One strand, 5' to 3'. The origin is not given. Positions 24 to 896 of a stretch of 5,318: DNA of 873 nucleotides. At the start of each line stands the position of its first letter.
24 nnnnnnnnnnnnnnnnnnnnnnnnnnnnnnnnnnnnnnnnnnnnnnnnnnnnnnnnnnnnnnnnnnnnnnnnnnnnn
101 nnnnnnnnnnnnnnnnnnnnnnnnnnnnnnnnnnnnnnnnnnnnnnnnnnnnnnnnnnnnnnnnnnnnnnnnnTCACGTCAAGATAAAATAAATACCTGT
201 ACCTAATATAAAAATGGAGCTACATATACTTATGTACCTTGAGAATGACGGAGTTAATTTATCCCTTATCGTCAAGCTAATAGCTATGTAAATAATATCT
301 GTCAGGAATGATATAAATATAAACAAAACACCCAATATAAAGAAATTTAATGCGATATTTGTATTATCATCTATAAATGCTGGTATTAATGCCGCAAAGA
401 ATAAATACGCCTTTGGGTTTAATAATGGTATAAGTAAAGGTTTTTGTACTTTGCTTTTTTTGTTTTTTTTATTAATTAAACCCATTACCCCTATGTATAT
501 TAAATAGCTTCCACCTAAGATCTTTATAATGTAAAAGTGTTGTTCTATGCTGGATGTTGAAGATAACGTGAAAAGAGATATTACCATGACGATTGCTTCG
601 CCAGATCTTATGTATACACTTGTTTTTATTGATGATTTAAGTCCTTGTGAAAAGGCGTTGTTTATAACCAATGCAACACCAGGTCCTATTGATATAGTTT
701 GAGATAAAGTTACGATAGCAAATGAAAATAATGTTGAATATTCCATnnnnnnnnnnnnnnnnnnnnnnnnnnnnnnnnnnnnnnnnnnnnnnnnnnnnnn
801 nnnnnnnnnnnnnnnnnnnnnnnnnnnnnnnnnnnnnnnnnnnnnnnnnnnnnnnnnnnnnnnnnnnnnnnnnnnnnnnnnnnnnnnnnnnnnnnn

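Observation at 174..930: Very AT-rich LysE-family exporter gene immediately beside the origin, convergent with the upstream gene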

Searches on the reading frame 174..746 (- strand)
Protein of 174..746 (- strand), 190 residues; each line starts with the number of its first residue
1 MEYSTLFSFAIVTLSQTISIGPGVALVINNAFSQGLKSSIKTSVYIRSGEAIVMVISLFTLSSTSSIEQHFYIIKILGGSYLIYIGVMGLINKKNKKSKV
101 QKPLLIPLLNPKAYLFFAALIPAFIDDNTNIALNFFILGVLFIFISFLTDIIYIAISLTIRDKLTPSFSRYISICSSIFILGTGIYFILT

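Call 4: search_protein_families(library=pfam, proteins=[window:174-746:-], max_evalue=1)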
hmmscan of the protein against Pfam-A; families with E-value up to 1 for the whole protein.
window:174-746:- (190 aa): 4 families
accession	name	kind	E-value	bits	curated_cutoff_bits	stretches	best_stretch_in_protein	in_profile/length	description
PF01810.24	LysE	-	7.9e-21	74.9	25.6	1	17-189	4-191/193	LysE type translocator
PF11139.14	SfLAP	-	0.014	15.3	35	1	51-102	48-100/213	Sap, sulfolipid-1-addressing protein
PF03741.22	TerC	-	0.033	14.4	27.8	1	26-100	16-94/178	Integral membrane protein TerC family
PF07457.16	DUF1516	-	0.048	14.3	30.5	1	33-105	23-94/108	Protein of unknown function (DUF1516)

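Call 5: search_protein_families(library=ncbifam, proteins=[window:174-746:-], max_evalue=1)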
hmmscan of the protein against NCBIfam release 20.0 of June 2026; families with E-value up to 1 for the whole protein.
window:174-746:- (190 aa): 7 families
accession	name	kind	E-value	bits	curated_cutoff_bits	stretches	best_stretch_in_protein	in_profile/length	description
TIGR00949.1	2A76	subfamily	5.2e-19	68.7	183.95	1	21-185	3-183/185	homoserine/threonine efflux transporter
NF008201.0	PRK10958.1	equivalog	2.5e-13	50.1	165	1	17-158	21-178/212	leucine efflux protein LeuE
NF007812.0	PRK10520.1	equivalog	1.5e-11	44.3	209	1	2-161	2-173/206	homoserine/homoserine lactone efflux protein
NF007591.0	PRK10229.1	equivalog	8e-05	22.4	288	1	6-189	5-204/206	threonine export protein RhtC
NF007653.0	PRK10323.1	equivalog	0.021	14.5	193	1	6-104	6-105/195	cysteine/O-acetylserine transporter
TIGR00948.1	2a75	equivalog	0.11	12.3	213.65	0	18-158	3-156/177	L-lysine exporter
TIGR03310.1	matur_MocA_YgfJ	equivalog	0.13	12.2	186.45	1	22-54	62-95/188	molybdenum cofactor cytidylyltransferase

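Call 13: find_homologous_proteins(query=window:174-746:-, max_evalue=0.00001)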
Query window:174-746:- (190 aa): 27 proteins with E <= 0.00001 among 386 candidates.
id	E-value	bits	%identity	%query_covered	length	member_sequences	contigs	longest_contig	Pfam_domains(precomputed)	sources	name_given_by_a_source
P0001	4.7e-109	380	100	100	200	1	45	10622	PF01810.25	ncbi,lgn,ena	-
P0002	7.4e-109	379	99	100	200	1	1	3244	PF01810.25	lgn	-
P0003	1.9e-108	378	99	100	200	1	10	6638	PF01810.25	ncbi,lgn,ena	-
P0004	1.9e-108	378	99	100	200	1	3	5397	PF01810.25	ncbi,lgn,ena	-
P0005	3.6e-108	377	99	100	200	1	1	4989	PF01810.25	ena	-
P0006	3.7e-108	377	99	100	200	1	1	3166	PF01810.25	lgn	-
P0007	4.7e-108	377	99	100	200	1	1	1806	PF01810.25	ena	-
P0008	7.1e-108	376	99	100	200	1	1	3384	PF01810.25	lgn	-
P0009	1.2e-107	375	98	100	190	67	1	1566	PF01810.25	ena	-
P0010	4.8e-107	373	99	100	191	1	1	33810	PF01810.25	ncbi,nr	ncbi:LysE family translocator [Escherichia coli]|nr:LysE family translocator [Escherichia coli]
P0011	1.3e-106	372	99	100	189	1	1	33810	PF01810.25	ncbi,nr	ncbi:LysE family translocator [Escherichia coli]|nr:LysE family translocator [Escherichia coli]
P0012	1.6e-105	368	98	100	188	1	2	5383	PF01810.25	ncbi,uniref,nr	ncbi:LysE family translocator (plasmid) [Escherichia coli]|uniref:LysE family translocator n=1 Tax=E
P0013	1.9e-105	368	98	100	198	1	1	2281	PF01810.25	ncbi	-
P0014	4.6e-97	341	89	100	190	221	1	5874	PF01810.25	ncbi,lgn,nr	ncbi:LysE family translocator [Escherichia coli]|nr:LysE family translocator [Escherichia coli]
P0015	2.6e-95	335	89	97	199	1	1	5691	PF01810.25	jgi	jgi:homoserine/homoserine lactone efflux protein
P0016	1.3e-93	330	99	87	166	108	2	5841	PF01810.25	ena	-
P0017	3.8e-93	328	89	96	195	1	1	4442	PF01810.25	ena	-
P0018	3.6e-88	312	85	100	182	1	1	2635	PF01810.25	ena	-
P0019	4.7e-57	211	87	64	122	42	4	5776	PF01810.25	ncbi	ncbi:LysE family translocator, partial [Escherichia coli]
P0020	4.7e-50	188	85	59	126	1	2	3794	PF01810.25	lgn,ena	-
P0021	8.1e-45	171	72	64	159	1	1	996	PF01810.25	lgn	-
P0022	1.3e-29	121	79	42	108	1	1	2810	PF01810.25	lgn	-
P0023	6.0e-27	113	76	38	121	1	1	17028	PF01810.25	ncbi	ncbi:LysE family translocator (plasmid) [Escherichia coli]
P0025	3.5e-6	45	33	84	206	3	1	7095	PF01810.25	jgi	jgi:RhtB (resistance to homoserine/threonine) family protein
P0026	3.8e-6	45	32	81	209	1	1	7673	PF01810.25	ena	-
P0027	4.9e-6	45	36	82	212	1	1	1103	PF01810.25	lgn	-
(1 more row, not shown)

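Call 35: search_protein_representatives(protein=window:174-746:-)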
Query: 190 residues. Proteins with E-value up to 0.001 (for the whole library): 2619; up to 1e-10: 69; up to 1e-30: 1. The best 150 are listed.
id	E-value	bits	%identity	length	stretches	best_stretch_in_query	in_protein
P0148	1.2e-53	197.9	51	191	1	1-188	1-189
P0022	4.2e-30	121.3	79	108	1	21-100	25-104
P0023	1.9e-27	112.6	73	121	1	67-144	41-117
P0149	5.6e-25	104.6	41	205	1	5-189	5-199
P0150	3.7e-24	101.9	35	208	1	3-189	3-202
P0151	2.5e-22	95.9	36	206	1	3-189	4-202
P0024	9.3e-20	87.6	94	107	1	1-51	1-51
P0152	3.8e-19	85.6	98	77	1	142-190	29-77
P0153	7.6e-17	78.1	34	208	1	2-188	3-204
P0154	2.0e-16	76.7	27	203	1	1-188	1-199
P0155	9.1e-16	74.6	32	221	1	12-188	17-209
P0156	1.1e-15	74.4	31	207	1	3-187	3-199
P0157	1.2e-14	71.0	34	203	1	4-158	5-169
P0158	3.2e-14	69.6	25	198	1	1-186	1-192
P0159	1.3e-13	67.6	30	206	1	7-187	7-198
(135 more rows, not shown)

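Call 36: find_encoding_contigs(protein=P0148, flank=6000, max_places=4)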
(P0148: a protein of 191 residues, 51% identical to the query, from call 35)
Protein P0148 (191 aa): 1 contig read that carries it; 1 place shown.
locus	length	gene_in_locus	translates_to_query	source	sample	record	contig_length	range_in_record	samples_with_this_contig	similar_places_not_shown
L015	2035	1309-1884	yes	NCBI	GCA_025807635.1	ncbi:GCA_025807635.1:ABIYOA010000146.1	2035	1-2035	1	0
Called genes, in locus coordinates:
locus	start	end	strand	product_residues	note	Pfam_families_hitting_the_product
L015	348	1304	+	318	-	-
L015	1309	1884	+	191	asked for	PF01810:LysE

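Call 37: find_encoding_contigs(protein=P0150, flank=5000, max_places=3)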
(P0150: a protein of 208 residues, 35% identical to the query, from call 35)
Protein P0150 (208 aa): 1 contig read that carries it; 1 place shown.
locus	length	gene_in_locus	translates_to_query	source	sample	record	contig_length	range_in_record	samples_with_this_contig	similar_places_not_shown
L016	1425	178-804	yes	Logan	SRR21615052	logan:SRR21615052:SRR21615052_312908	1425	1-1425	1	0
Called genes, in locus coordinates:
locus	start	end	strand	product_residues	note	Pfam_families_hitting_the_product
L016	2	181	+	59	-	?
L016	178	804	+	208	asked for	PF01810:LysE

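Call 63: find_encoding_contigs(protein=P0016, flank=4000, max_places=3)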
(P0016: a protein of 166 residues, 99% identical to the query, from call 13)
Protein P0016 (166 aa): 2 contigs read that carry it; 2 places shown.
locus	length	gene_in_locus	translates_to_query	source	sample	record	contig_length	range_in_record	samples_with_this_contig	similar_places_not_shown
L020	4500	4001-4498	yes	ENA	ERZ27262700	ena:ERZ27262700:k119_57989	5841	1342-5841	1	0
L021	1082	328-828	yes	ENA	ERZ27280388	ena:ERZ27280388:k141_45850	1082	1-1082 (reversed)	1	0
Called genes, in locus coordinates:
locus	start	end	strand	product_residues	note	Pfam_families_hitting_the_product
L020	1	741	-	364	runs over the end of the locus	PF03389:MobA_MobL, PF03432:Relaxase (faint)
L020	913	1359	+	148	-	PF06412:TraD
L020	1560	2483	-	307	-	PF08708:PriCT_1 (faint), PF03090:Replicase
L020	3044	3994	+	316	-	-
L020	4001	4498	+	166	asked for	PF01810:LysE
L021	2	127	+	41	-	?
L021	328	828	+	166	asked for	PF01810:LysE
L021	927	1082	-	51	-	?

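Call 64: find_encoding_contigs(protein=P0023, flank=4000, max_places=2)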
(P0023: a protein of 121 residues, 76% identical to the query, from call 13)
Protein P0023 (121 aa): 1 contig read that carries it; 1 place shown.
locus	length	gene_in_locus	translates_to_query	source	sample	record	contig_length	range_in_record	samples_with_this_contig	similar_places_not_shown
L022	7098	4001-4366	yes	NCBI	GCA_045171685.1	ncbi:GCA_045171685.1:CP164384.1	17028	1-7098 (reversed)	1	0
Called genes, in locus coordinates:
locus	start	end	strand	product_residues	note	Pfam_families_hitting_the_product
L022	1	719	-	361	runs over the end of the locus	PF03389:MobA_MobL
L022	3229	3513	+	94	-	-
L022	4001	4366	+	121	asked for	PF01810:LysE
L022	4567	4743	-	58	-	-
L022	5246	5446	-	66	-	-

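Call 70: predict_structure(alignment_id=A3)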
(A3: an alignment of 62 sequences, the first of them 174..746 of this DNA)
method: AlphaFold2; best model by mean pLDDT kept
length: 190 residues; sequences in the alignment: 62
mean_pLDDT: 90.5   pTM: 0.83
mean pLDDT of the five models: 90.5, 89.1, 88.4, 87.6, 87.1
residues with pLDDT >= 90: 121; 70-90: 61; 50-70: 8; < 50: 0
segments of 3 or more residues with pLDDT < 50: none
pLDDT, mean of each block of 10 residues (from residue 1): 97 94 91 95 97 94 80 88 88 66 88 90 94 97 98 97 90 87 90
secondary structure, 60 per line:
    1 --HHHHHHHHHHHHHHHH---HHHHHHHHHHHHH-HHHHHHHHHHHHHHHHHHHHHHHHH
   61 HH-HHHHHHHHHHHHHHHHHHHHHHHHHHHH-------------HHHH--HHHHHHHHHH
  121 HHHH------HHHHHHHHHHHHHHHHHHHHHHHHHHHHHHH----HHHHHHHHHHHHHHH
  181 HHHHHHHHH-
elements in order: H3-18 H22-34 H36-62 H64-91 H105-108 H111-124 H131-161 H166-189

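Call 72: fold_search(model_id=the predicted structure, library=pdb)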
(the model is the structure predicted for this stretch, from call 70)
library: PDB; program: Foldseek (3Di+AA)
matches with E <= 10: 182; with E <= 0.001: 0
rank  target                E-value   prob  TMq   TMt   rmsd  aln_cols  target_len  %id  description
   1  8z9y_A                4.9e-02  0.98  0.47  0.16   6.7       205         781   16  Cryo-EM Structure of the Arabidopsis thaliana TIC Complex (released 2024-11-27)
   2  5tsb                  3.6e-01  0.20  0.24  0.21  16.6       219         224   11  Crystal structure of the Zrt-/Irt-like protein from Bordetella bronchiseptica with bound Cd2+ (released 2017-09-20)
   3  6pgi                  4.0e-01  0.25  0.25  0.22  15.6       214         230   12  Asymmetric functions of a binuclear metal cluster within the transport pathway of the ZIP transition metal transporters (released 2019-12-11)
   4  5tsa                  4.8e-01  0.23  0.24  0.21  15.5       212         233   11  Crystal structure of the Zrt-/Irt-like protein from Bordetella bronchiseptica with bound Zn2+ (released 2017-09-20)
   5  8jmt                  6.4e-01  0.13  0.22  0.20  15.4       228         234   15  Structure of the adhesion GPCR ADGRL3 in the apo state (released 2023-09-06)
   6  8b70_A                6.4e-01  0.09  0.18  0.08  18.5       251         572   16  KimA from B. subtilis with nucleotide second-messenger c-di-AMP bound (released 2023-01-18)
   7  8f6i_A                8.0e-01  0.11  0.21  0.16  14.7       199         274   13  Cryo-EM structure of a Zinc-loaded symmetrical D70A mutant of the YiiP-Fab complex (released 2023-02-08)
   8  6yup_D                9.3e-01  0.05  0.14  0.09  20.5       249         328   13  Heterotetrameric structure of the rBAT-b(0,+)AT1 complex (released 2021-01-20)
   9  8ahx_A                1.1e+00  0.21  0.31  0.31  11.7       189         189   15  Cryo-EM structure of the nitrogen-fixation associated NADH:ferredoxin oxidoreductase RNF from Azotobacter vinelandii (released 2023-11-01)
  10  7z6m                  1.1e+00  0.11  0.22  0.19  16.2       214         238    9  Crystal structure of Zn2+-transporter BbZIP in a cadmium bound state (released 2022-08-10)
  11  8j7y_A                1.2e+00  0.21  0.31  0.23  11.2       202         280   18  Cryo-EM structure of hZnT7DeltaHis-loop-Fab complex in zinc-bound state, determined in outward-facing conformation (released 2023-09-20)
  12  4yb9                  1.2e+00  0.16  0.27  0.17  10.0       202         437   10  Crystal structure of the Bovine Fructose transporter GLUT5 in an open inward-facing conformation (released 2015-10-14)
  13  8kdi_B                1.2e+00  0.11  0.25  0.12  16.0       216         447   14  Structure of apo inward-open LAT1-CD98hc-Fab170 in nanodisc, consensus map (released 2025-02-12)
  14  8brd_C                1.2e+00  0.07  0.16  0.13  24.2       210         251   12  Mechanisms of ion selectivity and rotor coupling in the bacterial flagellar sodium-driven stator unit (released 2023-06-14)
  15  6lz0_A                1.3e+00  0.38  0.34  0.24   8.5       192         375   11  Cryo-EM structure of human MCT1 in complex with Basigin-2 in the presence of lactate (released 2020-12-23)
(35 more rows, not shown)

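Call 76: search_protein_families(library=padloc, proteins=[window:174-746:-], max_evalue=0.01)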
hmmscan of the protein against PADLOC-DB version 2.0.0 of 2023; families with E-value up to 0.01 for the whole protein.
window:174-746:- (190 aa): 0 families
